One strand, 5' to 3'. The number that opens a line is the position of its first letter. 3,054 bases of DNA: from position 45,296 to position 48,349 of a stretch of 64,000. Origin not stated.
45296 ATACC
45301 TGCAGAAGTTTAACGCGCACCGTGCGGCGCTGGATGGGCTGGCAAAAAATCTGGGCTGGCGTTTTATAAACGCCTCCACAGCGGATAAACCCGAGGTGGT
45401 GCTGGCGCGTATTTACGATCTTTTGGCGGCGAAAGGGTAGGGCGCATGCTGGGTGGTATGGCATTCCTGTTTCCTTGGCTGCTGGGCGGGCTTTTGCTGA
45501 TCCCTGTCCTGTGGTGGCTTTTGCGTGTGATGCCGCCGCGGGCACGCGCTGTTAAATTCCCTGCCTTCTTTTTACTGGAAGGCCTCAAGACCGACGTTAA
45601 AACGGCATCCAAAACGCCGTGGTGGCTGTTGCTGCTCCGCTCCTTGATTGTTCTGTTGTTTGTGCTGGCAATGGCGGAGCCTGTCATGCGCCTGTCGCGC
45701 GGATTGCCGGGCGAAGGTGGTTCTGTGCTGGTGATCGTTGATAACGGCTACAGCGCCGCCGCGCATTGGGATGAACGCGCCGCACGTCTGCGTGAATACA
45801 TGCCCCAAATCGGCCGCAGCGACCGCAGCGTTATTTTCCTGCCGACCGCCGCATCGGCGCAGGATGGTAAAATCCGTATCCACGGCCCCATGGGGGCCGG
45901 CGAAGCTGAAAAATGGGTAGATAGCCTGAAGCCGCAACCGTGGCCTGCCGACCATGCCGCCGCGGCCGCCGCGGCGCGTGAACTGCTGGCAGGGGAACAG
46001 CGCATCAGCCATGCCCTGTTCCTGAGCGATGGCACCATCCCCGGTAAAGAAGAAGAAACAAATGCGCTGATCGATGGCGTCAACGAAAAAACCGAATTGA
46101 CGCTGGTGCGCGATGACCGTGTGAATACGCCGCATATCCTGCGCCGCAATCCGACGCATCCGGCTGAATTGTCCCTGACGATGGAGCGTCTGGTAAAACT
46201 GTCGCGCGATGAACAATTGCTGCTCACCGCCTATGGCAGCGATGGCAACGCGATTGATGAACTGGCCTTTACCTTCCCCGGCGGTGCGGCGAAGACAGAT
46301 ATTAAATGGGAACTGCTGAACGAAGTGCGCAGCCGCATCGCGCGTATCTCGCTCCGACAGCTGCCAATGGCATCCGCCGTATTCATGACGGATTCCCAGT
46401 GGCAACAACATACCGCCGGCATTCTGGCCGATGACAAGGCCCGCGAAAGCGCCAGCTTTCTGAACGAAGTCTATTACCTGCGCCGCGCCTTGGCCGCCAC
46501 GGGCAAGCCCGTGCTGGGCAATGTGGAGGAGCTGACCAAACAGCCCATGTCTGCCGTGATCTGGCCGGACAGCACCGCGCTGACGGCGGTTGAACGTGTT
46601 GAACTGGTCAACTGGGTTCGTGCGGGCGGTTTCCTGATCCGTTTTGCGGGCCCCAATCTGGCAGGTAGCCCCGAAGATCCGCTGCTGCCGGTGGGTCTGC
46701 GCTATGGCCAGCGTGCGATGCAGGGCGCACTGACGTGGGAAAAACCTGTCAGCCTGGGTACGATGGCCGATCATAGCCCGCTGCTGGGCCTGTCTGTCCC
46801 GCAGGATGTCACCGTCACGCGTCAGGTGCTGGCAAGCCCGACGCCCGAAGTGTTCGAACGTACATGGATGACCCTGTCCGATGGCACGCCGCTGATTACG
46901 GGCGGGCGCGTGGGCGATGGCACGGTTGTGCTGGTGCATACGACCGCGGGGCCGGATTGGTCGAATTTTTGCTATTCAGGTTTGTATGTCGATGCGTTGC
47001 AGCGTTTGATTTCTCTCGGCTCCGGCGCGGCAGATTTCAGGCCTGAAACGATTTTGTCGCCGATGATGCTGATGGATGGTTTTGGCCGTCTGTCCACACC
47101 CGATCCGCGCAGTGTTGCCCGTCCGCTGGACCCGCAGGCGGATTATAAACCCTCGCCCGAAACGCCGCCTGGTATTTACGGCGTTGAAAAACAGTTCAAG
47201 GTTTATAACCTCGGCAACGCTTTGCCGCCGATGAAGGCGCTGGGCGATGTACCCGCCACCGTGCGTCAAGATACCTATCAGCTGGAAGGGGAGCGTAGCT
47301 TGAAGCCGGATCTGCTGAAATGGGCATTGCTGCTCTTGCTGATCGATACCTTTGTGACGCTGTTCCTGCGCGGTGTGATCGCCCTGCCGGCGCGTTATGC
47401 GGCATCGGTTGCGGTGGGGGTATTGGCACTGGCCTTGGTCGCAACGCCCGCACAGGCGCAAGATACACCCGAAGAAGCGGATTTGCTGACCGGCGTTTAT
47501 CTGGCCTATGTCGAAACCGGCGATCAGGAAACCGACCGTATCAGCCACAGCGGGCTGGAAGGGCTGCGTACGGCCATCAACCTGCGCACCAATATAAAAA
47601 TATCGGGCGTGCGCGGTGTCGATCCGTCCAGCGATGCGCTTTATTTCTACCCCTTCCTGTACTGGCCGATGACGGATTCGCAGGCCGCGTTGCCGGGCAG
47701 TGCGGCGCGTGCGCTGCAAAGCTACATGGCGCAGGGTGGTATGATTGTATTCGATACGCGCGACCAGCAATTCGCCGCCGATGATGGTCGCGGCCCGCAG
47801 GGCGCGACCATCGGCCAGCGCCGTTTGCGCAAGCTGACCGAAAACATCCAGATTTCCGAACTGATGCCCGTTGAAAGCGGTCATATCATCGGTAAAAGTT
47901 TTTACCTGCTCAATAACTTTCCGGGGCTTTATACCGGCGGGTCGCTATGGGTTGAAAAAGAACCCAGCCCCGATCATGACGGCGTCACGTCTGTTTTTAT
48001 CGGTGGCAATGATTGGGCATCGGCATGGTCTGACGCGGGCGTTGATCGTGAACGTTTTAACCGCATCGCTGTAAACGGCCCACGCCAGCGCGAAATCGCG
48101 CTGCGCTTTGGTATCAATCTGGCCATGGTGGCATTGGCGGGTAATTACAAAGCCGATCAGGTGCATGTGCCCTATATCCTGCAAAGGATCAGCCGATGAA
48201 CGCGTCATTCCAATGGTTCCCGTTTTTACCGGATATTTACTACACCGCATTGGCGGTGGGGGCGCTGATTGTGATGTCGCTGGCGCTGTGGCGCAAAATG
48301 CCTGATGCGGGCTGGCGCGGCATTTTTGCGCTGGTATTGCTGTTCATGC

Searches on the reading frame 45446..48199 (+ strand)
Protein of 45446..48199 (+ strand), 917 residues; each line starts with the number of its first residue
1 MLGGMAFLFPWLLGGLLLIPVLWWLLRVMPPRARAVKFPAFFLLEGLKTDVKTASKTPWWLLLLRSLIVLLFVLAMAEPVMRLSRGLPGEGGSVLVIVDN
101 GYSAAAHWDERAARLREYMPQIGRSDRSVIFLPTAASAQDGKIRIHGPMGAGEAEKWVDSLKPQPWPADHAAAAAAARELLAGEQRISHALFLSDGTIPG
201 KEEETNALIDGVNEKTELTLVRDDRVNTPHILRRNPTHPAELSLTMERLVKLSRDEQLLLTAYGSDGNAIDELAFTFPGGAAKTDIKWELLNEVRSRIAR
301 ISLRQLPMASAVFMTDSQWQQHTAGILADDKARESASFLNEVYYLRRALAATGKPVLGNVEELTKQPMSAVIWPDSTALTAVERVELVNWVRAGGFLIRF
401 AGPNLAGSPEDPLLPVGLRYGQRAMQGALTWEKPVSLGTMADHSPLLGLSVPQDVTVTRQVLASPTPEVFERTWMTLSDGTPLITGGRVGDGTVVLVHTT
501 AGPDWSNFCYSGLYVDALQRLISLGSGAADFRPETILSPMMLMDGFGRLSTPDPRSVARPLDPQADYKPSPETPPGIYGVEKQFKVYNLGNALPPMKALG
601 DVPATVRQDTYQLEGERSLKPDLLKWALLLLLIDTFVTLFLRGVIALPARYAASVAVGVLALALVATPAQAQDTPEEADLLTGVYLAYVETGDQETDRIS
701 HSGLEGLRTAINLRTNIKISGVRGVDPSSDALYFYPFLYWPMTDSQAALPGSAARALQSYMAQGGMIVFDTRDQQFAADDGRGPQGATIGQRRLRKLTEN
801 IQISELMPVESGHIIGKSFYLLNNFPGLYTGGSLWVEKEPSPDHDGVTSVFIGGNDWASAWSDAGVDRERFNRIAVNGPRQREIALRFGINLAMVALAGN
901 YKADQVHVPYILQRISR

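Call 72: search_protein_families(library=pfam, proteins=[window:45446-48199:+], max_evalue=0.00001)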
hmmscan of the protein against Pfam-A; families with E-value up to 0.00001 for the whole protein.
window:45446-48199:+ (917 aa): 2 families
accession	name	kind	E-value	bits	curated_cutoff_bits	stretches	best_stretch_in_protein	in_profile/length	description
PF13709.12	DUF4159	-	7.8e-41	140.3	25.9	1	686-897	2-202/202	Domain of unknown function (DUF4159)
PF07584.16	BatA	-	7.3e-19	68.4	25.9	1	5-79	1-77/77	Aerotolerance regulator N-terminal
